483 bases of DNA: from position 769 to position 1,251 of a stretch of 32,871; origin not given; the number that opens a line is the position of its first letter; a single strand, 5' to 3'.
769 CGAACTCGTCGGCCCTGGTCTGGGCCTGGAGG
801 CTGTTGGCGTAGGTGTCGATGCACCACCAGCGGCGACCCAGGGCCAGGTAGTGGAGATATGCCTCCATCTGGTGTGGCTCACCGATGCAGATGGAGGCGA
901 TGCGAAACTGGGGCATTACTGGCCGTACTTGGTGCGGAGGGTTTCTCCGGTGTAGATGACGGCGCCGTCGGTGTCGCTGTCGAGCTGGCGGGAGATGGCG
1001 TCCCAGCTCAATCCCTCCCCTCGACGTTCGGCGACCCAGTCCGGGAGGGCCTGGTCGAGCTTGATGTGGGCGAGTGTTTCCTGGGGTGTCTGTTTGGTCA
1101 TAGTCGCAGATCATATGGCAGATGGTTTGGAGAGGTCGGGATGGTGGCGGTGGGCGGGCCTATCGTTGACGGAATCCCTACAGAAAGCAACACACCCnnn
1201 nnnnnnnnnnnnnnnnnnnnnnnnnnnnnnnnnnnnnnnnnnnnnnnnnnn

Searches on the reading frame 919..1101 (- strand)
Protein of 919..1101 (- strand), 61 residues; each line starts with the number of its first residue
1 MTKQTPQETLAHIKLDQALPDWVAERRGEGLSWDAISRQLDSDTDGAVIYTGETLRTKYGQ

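Call 32: search_protein_families(library=pfam, proteins=[window:919-1101:-], max_evalue=0.01)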
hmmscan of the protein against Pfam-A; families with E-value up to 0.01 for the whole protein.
window:919-1101:- (61 aa): 0 families

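Call 59: search_protein_families(library=phrogs, proteins=[window:919-1101:-], max_evalue=0.001)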
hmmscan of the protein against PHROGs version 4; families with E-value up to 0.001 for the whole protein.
window:919-1101:- (61 aa): 0 families

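Call 78: search_protein_families(library=padloc, proteins=[window:919-1101:-], max_evalue=0.01)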
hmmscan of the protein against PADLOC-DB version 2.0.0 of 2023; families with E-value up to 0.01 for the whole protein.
window:919-1101:- (61 aa): 0 families
